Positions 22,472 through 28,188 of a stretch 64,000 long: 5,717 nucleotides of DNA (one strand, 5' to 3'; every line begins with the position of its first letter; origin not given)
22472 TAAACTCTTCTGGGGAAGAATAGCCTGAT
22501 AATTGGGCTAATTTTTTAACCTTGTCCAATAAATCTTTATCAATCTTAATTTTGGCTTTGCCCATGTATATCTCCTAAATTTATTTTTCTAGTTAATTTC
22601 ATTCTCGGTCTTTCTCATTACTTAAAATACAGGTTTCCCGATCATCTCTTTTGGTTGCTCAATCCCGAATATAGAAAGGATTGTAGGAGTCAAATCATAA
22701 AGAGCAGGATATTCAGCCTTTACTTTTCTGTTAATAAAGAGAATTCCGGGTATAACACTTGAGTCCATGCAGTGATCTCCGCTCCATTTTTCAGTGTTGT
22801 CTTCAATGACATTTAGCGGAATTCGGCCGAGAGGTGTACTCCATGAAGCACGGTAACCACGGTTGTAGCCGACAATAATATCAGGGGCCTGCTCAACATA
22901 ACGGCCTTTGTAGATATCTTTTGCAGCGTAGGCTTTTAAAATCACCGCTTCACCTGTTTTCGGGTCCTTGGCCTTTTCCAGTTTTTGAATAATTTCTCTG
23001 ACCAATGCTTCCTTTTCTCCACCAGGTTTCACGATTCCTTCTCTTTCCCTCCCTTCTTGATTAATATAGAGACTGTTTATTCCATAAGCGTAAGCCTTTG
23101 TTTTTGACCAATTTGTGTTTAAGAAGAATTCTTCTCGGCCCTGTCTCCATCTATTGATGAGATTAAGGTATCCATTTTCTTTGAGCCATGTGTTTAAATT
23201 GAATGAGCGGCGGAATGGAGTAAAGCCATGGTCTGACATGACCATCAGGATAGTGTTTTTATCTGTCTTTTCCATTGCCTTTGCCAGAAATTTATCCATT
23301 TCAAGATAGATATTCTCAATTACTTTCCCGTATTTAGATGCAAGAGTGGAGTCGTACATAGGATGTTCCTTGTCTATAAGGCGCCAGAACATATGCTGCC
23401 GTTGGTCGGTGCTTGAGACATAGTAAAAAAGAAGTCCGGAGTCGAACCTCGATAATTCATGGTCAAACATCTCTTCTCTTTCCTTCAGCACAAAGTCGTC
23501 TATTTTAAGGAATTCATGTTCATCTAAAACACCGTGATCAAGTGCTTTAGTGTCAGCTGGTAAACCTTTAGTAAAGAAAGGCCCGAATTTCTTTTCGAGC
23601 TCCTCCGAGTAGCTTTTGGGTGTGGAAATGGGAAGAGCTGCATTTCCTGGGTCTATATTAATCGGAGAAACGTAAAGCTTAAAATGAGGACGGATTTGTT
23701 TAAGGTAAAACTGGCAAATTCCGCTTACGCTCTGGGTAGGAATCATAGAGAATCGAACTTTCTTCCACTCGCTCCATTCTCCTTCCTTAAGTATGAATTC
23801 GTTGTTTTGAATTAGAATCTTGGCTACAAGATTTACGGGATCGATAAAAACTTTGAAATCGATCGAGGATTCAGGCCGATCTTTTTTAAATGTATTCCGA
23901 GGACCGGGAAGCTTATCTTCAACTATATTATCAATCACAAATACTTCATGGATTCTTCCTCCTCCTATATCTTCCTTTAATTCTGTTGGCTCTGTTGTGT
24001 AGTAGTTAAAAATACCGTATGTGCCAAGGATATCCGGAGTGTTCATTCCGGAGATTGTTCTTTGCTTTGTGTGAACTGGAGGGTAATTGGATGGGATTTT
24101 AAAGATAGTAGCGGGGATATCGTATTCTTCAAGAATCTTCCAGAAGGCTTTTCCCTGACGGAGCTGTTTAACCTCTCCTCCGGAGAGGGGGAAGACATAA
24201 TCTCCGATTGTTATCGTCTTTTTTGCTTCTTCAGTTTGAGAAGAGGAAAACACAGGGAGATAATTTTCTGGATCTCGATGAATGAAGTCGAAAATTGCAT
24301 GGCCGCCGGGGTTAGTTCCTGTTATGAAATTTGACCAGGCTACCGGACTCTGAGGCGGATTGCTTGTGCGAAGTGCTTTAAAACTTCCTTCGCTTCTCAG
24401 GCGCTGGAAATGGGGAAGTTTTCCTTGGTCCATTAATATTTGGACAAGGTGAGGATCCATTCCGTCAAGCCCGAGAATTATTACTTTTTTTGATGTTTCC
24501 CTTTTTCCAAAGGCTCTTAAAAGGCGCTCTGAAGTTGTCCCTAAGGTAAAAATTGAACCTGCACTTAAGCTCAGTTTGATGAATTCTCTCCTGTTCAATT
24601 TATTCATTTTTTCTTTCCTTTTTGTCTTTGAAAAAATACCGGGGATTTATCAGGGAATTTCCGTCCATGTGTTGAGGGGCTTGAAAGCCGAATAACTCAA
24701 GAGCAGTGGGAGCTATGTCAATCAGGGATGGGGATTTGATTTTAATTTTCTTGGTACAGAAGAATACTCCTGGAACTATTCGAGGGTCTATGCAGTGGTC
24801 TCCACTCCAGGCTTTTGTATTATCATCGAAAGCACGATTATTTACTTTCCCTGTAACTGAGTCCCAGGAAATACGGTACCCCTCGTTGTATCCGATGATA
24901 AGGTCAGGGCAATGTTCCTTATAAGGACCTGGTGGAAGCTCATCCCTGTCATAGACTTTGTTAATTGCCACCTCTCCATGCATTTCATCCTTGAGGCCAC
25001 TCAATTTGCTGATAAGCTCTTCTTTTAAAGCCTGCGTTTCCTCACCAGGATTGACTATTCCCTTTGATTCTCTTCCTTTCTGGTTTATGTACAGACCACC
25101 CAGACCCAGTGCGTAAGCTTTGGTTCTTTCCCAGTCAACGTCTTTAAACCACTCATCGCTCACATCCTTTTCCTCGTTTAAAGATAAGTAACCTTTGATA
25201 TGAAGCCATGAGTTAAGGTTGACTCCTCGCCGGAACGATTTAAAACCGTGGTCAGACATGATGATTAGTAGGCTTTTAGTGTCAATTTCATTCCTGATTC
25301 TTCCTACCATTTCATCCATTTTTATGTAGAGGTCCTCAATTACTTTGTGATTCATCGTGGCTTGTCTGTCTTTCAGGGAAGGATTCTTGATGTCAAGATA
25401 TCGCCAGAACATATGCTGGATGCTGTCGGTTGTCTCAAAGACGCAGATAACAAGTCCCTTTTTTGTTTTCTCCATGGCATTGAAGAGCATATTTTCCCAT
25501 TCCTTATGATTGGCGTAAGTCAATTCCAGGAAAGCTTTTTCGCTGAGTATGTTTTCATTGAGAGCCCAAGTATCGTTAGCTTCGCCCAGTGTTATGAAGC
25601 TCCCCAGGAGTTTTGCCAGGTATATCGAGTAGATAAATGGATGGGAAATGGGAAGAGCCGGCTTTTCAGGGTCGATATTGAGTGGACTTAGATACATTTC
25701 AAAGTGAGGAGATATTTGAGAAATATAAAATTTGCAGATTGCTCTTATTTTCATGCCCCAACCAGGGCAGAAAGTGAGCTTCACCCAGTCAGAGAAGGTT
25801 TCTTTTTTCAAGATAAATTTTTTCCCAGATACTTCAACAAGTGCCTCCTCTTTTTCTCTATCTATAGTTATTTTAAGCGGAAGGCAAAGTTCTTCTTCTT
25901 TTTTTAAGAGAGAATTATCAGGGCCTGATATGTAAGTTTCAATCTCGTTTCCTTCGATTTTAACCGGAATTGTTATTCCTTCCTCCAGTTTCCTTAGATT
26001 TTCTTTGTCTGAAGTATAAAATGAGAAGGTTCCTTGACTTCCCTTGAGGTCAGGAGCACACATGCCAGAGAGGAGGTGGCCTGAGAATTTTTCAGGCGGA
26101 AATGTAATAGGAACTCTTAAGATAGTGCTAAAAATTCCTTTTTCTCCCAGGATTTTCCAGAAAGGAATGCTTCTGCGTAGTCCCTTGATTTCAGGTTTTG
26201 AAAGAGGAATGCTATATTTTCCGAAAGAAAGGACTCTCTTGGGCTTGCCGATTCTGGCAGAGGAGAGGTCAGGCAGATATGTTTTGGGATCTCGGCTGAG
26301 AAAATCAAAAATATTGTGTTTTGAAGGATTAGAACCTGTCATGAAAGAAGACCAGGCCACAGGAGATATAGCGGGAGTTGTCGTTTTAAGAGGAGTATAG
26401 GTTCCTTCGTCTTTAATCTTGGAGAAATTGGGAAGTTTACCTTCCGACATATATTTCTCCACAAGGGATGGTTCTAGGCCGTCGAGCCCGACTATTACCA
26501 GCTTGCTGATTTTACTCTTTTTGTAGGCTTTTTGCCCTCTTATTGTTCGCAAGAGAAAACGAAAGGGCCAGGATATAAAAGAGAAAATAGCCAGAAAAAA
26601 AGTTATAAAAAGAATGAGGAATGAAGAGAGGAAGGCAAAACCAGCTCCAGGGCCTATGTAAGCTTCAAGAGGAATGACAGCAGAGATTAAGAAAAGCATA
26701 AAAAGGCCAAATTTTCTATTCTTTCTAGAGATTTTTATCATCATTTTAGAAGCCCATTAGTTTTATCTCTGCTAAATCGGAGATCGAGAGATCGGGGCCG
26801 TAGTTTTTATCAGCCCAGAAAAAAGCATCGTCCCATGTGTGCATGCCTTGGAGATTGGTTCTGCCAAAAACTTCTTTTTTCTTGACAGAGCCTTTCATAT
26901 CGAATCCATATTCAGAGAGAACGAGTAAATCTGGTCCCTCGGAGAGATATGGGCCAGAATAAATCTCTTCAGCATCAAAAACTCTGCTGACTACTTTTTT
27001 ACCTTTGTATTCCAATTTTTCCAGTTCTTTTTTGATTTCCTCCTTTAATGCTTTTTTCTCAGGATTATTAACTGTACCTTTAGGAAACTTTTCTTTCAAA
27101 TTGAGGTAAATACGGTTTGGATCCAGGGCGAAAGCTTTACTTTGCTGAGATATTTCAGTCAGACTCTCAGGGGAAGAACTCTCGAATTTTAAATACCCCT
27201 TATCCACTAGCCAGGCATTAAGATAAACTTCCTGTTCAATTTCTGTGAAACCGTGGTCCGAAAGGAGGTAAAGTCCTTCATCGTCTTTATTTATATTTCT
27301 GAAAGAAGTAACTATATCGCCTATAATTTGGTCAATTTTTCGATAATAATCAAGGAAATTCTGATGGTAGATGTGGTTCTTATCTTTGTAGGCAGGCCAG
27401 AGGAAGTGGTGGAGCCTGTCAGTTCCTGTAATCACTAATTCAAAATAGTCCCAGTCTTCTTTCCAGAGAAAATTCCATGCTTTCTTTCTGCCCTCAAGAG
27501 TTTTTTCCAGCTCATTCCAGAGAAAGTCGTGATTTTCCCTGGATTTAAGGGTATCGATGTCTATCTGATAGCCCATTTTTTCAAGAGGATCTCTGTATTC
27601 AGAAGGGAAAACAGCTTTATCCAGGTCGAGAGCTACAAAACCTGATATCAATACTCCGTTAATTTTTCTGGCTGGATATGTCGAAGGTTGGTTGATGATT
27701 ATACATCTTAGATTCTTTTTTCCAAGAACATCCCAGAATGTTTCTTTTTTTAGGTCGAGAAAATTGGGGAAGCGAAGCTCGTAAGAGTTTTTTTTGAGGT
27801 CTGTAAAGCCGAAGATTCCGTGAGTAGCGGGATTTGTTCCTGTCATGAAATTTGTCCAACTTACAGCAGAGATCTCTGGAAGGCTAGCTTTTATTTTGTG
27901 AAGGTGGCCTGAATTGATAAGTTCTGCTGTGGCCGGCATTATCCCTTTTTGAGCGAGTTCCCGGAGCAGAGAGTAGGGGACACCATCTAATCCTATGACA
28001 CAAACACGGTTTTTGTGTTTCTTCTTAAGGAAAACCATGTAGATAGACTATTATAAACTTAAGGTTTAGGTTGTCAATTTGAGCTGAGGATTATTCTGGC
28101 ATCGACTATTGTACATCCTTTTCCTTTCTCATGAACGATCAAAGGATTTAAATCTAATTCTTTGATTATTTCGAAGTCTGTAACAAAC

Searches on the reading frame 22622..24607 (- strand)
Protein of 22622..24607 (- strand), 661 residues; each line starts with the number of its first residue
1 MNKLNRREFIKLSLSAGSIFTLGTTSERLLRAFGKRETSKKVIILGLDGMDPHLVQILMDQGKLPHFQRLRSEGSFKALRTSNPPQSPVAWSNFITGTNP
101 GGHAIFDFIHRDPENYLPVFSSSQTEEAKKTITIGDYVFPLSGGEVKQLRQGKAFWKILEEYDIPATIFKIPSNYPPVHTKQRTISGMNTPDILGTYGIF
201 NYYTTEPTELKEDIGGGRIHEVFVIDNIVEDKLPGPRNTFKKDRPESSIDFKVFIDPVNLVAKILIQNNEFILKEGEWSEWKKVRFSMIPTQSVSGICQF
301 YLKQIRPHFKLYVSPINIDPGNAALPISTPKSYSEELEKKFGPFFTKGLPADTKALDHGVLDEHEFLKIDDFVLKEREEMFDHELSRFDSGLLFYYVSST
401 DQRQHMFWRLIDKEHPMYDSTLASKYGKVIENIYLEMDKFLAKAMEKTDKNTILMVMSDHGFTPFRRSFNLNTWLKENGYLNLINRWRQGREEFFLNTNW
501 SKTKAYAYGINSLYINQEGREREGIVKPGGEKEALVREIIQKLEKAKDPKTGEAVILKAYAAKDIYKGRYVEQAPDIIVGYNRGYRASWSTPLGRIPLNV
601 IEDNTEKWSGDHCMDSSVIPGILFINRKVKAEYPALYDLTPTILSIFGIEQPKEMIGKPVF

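Call 58: search_protein_families(library=pfam, proteins=[window:22622-24607:-], max_evalue=0.001)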
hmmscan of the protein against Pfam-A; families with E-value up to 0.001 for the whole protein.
window:22622-24607:- (661 aa): 1 family
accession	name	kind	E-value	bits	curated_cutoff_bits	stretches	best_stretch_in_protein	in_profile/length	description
PF01663.27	Phosphodiest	-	9.2e-33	114.7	23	2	380-586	157-322/342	Type I phosphodiesterase / nucleotide pyrophosphatase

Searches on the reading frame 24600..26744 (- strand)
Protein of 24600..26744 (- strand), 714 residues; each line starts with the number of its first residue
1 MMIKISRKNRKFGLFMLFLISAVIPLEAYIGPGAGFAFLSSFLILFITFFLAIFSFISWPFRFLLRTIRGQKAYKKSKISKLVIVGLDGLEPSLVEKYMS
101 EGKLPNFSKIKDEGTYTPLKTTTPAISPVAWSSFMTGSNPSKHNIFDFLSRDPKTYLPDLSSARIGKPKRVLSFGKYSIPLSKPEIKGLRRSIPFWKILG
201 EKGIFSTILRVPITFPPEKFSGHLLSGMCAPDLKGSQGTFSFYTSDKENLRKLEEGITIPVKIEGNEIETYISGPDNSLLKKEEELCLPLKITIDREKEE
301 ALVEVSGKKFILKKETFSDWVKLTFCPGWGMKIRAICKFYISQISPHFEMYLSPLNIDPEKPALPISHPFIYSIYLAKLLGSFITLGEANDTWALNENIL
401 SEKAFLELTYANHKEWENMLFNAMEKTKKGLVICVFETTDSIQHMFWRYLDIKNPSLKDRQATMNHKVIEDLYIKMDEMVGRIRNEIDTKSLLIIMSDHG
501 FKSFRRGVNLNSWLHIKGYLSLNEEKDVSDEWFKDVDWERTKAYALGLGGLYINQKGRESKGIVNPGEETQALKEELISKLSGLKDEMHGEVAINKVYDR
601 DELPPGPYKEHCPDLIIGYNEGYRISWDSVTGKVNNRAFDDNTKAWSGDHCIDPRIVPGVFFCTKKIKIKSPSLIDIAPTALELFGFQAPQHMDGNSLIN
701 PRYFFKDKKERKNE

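Call 58: search_protein_families(library=pfam, proteins=[window:24600-26744:-], max_evalue=0.001)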
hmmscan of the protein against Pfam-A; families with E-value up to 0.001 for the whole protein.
window:24600-26744:- (714 aa): 1 family
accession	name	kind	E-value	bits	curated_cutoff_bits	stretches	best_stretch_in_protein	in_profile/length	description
PF01663.27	Phosphodiest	-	1e-35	124.4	23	2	415-626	147-324/342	Type I phosphodiesterase / nucleotide pyrophosphatase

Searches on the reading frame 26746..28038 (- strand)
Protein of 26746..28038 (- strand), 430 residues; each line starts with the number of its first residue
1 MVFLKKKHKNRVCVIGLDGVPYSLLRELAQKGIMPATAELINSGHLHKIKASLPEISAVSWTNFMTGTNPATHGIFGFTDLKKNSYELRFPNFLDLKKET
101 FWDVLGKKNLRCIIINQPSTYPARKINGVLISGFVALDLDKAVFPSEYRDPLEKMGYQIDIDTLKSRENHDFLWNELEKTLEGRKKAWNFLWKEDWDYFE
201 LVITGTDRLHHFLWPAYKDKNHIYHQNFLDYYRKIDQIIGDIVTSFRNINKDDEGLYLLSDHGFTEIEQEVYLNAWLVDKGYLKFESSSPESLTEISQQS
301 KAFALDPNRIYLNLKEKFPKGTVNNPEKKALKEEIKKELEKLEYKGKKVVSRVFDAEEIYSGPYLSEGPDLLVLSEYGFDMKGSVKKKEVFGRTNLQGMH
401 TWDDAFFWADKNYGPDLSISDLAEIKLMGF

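Call 58: search_protein_families(library=pfam, proteins=[window:26746-28038:-], max_evalue=0.001)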
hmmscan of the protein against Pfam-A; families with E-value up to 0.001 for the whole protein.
window:26746-28038:- (430 aa): 1 family
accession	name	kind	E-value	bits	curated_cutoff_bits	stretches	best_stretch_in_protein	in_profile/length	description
PF01663.27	Phosphodiest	-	1.9e-36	126.8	23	1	12-403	1-342/342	Type I phosphodiesterase / nucleotide pyrophosphatase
